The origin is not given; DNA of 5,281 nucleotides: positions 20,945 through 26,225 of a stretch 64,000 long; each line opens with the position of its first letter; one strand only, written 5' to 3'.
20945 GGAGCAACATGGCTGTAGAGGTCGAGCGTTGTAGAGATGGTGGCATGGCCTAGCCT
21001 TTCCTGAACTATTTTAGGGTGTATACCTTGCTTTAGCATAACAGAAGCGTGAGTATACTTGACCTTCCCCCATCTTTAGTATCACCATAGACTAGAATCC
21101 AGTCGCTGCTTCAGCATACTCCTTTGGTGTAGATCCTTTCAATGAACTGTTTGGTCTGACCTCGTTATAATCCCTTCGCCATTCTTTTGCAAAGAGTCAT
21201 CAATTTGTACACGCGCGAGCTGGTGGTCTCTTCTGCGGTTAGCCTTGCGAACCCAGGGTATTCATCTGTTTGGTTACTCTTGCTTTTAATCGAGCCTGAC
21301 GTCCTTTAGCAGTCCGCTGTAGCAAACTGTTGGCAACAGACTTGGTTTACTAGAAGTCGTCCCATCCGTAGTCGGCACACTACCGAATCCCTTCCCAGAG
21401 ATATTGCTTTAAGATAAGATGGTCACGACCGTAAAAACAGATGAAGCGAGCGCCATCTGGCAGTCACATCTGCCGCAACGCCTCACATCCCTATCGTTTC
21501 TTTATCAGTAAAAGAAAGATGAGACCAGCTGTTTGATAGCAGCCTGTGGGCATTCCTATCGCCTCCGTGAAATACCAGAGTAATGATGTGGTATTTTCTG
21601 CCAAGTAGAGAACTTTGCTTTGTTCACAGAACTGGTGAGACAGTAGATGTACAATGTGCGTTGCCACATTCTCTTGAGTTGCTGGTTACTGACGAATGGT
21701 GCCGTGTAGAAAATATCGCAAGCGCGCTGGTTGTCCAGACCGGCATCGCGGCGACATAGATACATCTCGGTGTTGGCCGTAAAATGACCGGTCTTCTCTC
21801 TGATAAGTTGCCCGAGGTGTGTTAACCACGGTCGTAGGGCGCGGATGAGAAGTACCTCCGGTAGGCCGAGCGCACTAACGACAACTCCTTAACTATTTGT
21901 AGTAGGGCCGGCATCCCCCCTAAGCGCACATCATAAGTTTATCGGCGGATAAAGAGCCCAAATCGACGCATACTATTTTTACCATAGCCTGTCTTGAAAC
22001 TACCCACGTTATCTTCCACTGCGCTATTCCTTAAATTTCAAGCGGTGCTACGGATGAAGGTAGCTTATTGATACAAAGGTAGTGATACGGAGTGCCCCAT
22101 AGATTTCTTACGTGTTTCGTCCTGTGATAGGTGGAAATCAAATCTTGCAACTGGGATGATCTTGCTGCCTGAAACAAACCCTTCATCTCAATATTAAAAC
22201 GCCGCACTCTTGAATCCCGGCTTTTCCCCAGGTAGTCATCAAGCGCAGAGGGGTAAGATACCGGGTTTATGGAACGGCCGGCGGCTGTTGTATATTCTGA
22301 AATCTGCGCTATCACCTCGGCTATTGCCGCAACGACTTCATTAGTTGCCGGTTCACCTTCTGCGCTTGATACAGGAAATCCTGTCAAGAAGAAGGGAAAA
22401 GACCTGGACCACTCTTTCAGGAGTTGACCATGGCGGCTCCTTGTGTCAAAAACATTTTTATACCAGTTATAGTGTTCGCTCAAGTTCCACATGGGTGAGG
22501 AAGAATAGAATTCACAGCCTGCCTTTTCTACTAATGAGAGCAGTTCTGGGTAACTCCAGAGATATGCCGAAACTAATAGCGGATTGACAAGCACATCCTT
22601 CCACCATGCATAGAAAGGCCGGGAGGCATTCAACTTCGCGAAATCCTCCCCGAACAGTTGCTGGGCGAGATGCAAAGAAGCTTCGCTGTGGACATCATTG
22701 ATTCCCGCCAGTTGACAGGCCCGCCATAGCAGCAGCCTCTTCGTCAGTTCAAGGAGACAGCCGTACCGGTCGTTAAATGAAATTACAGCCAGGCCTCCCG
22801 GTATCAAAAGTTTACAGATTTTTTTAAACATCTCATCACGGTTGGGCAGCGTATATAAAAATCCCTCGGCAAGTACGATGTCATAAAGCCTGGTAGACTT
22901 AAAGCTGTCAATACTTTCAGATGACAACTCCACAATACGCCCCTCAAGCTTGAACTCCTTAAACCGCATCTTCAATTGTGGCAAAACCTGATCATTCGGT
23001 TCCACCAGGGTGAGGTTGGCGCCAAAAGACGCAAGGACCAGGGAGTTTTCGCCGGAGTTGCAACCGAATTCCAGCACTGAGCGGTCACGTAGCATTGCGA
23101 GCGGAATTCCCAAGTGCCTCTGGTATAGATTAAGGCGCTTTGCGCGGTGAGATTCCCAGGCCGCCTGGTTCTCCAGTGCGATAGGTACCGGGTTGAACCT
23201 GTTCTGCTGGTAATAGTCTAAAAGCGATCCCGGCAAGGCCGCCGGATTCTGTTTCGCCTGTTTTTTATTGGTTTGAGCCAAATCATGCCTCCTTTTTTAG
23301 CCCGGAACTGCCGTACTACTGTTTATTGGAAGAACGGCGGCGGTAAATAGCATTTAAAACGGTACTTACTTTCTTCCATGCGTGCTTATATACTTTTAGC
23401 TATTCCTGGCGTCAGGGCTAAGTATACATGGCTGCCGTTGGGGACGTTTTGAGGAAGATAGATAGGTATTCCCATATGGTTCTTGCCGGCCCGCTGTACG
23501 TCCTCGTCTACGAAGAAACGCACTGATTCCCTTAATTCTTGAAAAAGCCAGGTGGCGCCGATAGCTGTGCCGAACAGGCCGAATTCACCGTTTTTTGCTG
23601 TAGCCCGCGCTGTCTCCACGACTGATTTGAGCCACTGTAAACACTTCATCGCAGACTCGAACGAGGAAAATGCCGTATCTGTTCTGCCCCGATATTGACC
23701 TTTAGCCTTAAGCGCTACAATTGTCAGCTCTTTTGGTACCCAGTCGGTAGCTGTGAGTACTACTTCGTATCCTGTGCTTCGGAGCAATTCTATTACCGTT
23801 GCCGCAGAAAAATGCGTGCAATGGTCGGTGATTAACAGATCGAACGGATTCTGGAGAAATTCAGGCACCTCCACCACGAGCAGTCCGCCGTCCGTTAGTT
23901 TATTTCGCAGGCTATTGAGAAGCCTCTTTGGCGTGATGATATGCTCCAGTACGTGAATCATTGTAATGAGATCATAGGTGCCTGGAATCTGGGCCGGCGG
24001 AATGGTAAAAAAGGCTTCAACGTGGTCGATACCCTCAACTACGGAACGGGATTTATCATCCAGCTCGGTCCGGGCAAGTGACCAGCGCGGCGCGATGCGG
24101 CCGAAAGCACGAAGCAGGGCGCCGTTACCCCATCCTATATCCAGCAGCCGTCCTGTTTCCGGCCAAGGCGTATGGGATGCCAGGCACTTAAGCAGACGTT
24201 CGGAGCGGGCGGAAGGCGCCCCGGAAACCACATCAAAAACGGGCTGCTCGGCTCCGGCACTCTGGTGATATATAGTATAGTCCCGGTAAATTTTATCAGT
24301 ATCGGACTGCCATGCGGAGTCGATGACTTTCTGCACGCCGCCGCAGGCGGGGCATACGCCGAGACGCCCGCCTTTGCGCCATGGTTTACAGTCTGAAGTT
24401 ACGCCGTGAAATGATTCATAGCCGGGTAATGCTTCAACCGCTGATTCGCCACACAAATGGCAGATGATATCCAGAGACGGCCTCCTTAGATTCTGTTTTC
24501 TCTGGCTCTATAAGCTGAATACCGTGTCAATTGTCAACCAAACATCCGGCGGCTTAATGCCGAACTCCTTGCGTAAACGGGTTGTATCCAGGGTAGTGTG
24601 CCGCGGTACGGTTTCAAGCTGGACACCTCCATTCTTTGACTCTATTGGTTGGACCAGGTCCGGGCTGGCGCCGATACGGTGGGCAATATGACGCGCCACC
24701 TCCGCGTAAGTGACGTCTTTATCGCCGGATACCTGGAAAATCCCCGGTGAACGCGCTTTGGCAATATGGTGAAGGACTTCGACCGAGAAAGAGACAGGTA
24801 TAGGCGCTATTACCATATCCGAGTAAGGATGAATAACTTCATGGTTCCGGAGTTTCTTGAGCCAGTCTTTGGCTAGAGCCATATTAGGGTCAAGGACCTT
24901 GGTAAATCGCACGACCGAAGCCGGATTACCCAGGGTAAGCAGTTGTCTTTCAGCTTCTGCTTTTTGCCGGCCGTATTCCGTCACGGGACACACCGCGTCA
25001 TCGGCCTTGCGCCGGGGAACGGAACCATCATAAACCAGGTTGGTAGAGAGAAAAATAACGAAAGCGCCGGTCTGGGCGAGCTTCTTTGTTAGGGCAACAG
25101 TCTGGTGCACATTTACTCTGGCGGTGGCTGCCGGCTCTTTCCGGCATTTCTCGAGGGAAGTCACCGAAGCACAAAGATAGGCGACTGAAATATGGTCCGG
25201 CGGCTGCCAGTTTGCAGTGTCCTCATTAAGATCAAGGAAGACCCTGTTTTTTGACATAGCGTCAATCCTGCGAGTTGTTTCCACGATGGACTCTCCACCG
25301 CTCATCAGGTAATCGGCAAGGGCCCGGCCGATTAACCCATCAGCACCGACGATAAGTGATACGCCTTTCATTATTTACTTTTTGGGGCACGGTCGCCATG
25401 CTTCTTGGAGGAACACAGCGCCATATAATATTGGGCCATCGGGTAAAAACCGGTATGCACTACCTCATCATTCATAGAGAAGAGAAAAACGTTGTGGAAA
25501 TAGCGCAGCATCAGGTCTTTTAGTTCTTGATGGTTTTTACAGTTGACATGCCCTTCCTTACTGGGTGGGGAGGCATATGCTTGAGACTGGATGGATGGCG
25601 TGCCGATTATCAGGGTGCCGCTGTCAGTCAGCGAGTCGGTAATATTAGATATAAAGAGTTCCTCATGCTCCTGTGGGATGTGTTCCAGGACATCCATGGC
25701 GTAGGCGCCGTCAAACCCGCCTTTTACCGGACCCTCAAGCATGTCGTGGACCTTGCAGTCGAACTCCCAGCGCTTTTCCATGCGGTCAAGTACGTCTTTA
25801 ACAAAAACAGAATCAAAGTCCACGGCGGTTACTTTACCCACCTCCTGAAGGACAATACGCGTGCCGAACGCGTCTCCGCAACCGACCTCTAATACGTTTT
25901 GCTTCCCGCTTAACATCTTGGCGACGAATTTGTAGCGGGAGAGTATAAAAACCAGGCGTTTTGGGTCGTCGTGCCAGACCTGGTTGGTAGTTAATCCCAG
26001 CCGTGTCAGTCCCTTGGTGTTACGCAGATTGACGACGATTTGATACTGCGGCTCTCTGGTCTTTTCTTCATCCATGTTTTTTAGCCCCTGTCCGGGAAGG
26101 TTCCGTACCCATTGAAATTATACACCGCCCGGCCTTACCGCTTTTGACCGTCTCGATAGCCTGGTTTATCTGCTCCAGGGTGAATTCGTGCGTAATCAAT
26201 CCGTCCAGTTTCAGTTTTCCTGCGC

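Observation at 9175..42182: Two complementary halves of a tRNA-Arg(CCT) gene lie 33 kb apart, break at the same 3 nt of the anticodon loop, and bracket an intact copy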

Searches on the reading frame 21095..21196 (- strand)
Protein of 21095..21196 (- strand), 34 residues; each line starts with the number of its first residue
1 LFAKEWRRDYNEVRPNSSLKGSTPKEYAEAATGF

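Call 47: search_protein_families(library=pfam, proteins=[window:21095-21196:-], max_evalue=0.01)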
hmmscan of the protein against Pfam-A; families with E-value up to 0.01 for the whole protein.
seq(34 aa): 1 family
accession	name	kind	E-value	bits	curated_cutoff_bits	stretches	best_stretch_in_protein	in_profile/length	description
PF13683.12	rve_3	-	3.2e-06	27.2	26.5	1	4-24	47-67/67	Integrase core domain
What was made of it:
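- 21095..21196 (-): C-terminal remnant of an rve-type (IS) transposase, next to the truncated integrase. Pfam rve_3, E = 3e-6 (call 47).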

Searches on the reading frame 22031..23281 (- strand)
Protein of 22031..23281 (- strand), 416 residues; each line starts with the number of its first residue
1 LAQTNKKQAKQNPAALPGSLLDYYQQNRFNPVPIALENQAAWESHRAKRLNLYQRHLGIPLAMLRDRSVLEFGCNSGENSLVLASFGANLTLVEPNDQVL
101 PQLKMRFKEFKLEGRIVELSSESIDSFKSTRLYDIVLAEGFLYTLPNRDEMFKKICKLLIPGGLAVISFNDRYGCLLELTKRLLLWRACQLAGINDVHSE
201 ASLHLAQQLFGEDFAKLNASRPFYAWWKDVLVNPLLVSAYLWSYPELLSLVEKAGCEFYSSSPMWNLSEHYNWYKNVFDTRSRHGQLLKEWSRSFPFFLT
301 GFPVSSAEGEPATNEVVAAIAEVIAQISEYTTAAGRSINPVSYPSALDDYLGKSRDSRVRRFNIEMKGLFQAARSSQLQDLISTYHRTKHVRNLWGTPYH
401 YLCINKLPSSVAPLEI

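Call 8: search_protein_families(library=pfam, proteins=[window:22031-23281:-])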
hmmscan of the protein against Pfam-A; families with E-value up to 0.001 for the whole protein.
window:22031-23281:- (416 aa): 6 families
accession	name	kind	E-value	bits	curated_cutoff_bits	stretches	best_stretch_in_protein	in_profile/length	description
PF13489.12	Methyltransf_23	-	1.2e-12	48.3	27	1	64-207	21-154/164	Methyltransferase domain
PF08241.18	Methyltransf_11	-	4.6e-10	40.4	21.2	1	70-167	1-95/95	Methyltransferase domain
PF08242.18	Methyltransf_12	-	8e-09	36.6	30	1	70-164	1-97/98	Methyltransferase domain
PF13649.12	Methyltransf_25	-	1.1e-07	32.9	27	1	69-163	1-97/97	Methyltransferase domain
PF13847.12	Methyltransf_31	-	5.2e-06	26.6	27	1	68-168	6-110/145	Methyltransferase domain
PF03848.20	TehB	-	0.00033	20.6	20.4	1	64-145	29-108/193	Tellurite resistance protein TehB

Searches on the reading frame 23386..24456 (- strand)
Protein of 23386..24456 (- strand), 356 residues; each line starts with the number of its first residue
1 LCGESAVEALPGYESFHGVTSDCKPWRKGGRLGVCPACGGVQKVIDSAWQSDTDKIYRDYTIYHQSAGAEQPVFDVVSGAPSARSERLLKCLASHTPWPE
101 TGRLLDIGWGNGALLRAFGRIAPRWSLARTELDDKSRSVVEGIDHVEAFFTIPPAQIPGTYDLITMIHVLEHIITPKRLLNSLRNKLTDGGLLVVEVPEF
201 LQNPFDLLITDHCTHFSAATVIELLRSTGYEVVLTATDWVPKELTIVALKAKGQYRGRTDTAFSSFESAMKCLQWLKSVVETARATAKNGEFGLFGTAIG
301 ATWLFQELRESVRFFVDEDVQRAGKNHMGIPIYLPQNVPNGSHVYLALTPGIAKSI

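Call 8: search_protein_families(library=pfam, proteins=[window:23386-24456:-])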
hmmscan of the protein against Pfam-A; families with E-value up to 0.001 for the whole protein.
window:23386-24456:- (356 aa): 3 families
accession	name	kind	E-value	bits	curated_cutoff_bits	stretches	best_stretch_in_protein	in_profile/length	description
PF13489.12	Methyltransf_23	-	2.3e-17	63.7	27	1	99-233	21-162/164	Methyltransferase domain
PF08242.18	Methyltransf_12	-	4.2e-08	34.3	30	1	105-193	1-98/98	Methyltransferase domain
PF08241.18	Methyltransf_11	-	1.1e-05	26.4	21.2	1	105-195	1-95/95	Methyltransferase domain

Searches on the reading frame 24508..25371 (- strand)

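Call 8: search_protein_families(library=pfam, proteins=[window:24508-25371:-])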
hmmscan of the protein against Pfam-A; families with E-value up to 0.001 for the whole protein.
window:24508-25371:- (287 aa): 2 families
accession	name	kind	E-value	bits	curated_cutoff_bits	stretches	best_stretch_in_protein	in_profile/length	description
PF04321.23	RmlD_sub_bind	-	4.6e-31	108.4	27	1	6-276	4-273/287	RmlD substrate binding domain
PF01370.27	Epimerase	-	2.9e-15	56.8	20.9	1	6-147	2-156/240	NAD dependent epimerase/dehydratase family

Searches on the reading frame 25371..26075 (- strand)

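Call 8: search_protein_families(library=pfam, proteins=[window:25371-26075:-])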
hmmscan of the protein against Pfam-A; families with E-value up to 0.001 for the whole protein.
window:25371-26075:- (234 aa): 5 families
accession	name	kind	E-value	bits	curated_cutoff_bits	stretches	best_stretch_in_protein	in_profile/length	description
PF13649.12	Methyltransf_25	-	2.3e-09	38.3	27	1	61-153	1-97/97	Methyltransferase domain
PF08241.18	Methyltransf_11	-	3.2e-08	34.5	21.2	1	62-157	1-95/95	Methyltransferase domain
PF13489.12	Methyltransf_23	-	2.5e-07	31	27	1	48-190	13-155/164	Methyltransferase domain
PF08242.18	Methyltransf_12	-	3.2e-07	31.4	30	1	62-155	1-98/98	Methyltransferase domain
PF13847.12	Methyltransf_31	-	0.00073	19.7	27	1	57-167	3-119/145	Methyltransferase domain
